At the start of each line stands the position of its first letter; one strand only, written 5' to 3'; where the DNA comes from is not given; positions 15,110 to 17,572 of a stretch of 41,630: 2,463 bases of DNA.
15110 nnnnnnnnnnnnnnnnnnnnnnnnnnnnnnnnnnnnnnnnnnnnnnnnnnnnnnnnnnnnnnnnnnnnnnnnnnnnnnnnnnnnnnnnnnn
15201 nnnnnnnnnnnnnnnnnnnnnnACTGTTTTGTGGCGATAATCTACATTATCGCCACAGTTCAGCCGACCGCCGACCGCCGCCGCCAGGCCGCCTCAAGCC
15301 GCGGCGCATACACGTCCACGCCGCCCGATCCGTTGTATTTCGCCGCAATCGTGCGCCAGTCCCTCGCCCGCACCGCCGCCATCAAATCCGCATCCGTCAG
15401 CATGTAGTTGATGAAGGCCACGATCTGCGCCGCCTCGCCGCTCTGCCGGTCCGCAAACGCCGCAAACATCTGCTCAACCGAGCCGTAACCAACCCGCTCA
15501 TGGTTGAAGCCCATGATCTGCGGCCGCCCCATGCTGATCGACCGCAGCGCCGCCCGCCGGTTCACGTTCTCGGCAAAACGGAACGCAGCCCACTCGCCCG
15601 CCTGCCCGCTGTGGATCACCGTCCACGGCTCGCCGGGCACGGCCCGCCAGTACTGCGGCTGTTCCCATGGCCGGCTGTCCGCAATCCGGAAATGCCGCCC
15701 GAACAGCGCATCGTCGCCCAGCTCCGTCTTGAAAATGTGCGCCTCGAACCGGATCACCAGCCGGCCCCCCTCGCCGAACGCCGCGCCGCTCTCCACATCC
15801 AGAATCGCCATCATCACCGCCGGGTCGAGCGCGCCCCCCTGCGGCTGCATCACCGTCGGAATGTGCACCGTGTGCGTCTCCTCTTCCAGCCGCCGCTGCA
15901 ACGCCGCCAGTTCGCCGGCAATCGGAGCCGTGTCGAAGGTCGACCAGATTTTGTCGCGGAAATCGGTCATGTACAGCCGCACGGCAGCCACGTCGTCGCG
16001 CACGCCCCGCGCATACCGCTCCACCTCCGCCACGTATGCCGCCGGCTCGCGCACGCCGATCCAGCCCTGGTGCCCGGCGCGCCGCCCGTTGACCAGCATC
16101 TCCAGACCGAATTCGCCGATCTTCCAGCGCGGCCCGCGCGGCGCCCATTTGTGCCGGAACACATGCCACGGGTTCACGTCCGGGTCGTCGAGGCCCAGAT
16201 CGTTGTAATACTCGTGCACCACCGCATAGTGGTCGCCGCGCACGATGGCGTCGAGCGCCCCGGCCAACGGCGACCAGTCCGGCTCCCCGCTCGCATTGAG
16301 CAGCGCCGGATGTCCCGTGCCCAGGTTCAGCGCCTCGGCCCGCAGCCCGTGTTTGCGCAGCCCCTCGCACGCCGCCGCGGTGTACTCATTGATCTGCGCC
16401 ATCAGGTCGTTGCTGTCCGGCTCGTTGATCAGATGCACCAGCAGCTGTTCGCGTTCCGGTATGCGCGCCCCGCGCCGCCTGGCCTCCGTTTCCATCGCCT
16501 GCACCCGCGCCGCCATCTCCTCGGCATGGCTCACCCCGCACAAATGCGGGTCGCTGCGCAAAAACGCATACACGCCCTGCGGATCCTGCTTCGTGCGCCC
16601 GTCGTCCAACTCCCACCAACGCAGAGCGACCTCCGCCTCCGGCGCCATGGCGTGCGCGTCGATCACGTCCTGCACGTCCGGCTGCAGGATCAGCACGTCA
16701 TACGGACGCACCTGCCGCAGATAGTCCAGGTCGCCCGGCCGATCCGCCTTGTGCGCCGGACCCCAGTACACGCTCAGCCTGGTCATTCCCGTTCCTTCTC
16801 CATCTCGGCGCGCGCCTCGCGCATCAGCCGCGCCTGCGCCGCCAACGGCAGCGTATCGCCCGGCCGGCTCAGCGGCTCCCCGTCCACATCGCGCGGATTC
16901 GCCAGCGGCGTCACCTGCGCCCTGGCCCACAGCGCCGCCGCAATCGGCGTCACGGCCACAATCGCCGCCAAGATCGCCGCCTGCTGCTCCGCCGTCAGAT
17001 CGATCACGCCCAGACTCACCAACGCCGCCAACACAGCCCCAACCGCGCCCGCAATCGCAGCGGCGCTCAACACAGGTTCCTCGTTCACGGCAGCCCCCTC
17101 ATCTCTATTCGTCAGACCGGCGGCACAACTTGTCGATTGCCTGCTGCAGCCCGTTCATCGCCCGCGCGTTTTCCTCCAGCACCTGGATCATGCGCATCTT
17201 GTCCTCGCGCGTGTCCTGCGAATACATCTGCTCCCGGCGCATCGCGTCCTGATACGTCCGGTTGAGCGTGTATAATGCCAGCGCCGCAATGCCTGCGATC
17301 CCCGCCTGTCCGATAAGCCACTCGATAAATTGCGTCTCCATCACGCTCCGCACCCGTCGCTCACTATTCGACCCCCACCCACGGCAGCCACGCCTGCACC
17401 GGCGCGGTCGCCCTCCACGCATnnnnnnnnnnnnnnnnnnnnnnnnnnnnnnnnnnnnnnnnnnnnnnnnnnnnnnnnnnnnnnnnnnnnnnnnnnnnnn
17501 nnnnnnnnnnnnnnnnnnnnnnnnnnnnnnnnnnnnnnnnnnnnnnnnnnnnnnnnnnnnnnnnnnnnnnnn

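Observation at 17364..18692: Secreted S8 subtilisin-like protease plus a small HExxH protein inside the phage lysis module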

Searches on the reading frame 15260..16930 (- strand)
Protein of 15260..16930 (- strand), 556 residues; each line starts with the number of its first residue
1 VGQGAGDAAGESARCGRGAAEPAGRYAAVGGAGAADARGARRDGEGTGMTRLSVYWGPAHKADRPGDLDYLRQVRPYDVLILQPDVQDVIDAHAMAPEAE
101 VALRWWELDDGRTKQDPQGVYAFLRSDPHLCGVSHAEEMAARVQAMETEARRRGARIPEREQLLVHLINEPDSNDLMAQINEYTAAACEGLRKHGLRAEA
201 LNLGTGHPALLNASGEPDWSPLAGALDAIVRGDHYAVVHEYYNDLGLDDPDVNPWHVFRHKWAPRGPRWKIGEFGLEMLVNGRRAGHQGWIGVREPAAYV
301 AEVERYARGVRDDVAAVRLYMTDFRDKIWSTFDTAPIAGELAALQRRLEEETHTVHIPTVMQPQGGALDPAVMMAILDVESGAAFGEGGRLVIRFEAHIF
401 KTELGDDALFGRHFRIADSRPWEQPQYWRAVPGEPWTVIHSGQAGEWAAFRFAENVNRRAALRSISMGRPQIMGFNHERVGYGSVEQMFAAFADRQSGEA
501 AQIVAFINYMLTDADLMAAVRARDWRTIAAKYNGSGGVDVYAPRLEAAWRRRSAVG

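Call 3: search_protein_families(library=pfam, proteins=[window:15260-16930:-], max_evalue=0.01)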
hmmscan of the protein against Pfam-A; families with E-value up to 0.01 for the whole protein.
window:15260-16930:- (556 aa): 1 family
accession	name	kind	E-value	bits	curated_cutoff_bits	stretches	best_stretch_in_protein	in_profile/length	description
PF11860.13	Muramidase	-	1.4e-34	120.3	22.3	1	369-551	1-173/175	N-acetylmuramidase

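Call 4: search_protein_families(library=phrogs, proteins=[window:15260-16930:-], max_evalue=0.01)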
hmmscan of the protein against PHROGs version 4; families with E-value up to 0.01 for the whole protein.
window:15260-16930:- (556 aa): 2 families
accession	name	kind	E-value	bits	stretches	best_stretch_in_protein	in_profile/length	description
phrog_1224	-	head and packaging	1.5e-35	124.3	1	368-551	88-259/438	endolysin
phrog_2860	-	head and packaging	1.5e-24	88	1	370-551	19-185/189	endolysin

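Call 33: search_protein_families(library=ncbifam, proteins=[window:15260-16930:-], max_evalue=0.01)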
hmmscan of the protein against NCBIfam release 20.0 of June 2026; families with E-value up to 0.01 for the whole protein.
window:15260-16930:- (556 aa): 0 families

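Call 68: search_solved_structures(query=window:15260-16789:-, max_evalue=0.01)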
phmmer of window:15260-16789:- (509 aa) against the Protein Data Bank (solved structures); distinct sequences matched with E-value up to 0.01: 3.
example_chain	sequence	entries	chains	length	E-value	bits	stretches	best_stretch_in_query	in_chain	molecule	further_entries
5nm7_G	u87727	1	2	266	6.9e-15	58.1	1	321-506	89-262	Peptidoglycan-binding domain 1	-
7rum_A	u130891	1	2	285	6.1e-12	48.3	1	320-503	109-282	Endolysin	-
7q4s_AAA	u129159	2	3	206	2.8e-08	36.3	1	399-488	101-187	Endolysin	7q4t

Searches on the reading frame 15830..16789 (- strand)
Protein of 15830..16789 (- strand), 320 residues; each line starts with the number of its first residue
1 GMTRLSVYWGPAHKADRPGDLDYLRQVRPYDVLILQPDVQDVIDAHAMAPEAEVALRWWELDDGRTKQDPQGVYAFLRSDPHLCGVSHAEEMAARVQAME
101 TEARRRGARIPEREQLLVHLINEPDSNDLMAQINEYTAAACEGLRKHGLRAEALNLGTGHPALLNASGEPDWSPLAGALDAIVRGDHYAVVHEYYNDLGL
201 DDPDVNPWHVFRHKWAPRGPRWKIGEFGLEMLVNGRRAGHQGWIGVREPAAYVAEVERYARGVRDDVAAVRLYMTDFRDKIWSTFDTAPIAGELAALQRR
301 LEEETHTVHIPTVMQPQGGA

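Call 79: search_protein_families(library=pfam, proteins=[window:15830-16789:-], max_evalue=0.1)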
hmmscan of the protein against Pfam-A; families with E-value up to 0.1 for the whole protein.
window:15830-16789:- (320 aa): 0 families

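Call 83: search_dna_similar(query=window:15830-16789:-, collection=phages, mode=protein, max_evalue=0.001, max_rows=20)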
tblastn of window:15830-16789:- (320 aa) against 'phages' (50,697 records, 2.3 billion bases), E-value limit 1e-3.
No match.

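Call 90: search_solved_structures(query=A5, max_evalue=5)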
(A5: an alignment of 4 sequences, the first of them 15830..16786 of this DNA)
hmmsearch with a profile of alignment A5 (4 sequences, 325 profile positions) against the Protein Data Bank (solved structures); distinct sequences matched with E-value up to 5: 0.
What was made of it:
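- Tried and rejected: PDB profile search for the endolysin N-domain: no hit (call 90).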

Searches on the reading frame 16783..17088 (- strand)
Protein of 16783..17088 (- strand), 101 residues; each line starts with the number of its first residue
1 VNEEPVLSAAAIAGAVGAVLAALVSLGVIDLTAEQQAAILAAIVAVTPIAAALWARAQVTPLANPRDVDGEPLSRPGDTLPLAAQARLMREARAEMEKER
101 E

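Call 3: search_protein_families(library=pfam, proteins=[window:16783-17088:-], max_evalue=0.01)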
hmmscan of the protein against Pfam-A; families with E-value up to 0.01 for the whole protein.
window:16783-17088:- (101 aa): 0 families

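Call 4: search_protein_families(library=phrogs, proteins=[window:16783-17088:-], max_evalue=0.01)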
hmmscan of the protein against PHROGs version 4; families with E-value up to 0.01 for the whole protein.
window:16783-17088:- (101 aa): 1 family
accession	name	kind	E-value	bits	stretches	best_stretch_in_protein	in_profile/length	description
phrog_9752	-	lysis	1.5e-05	26.1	1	8-71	61-120/125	holin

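Call 33: search_protein_families(library=ncbifam, proteins=[window:16783-17088:-], max_evalue=0.01)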
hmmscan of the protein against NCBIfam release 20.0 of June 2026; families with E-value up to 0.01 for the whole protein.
window:16783-17088:- (101 aa): 0 families

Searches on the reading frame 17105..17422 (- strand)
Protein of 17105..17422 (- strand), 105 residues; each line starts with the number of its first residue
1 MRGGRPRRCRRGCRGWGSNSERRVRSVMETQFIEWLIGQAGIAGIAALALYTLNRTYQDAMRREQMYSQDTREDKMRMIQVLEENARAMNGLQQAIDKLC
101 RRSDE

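Call 3: search_protein_families(library=pfam, proteins=[window:17105-17422:-], max_evalue=0.01)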
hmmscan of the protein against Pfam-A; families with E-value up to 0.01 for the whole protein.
window:17105-17422:- (105 aa): 0 families

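Call 4: search_protein_families(library=phrogs, proteins=[window:17105-17422:-], max_evalue=0.01)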
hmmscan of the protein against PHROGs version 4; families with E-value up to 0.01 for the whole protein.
window:17105-17422:- (105 aa): 0 families
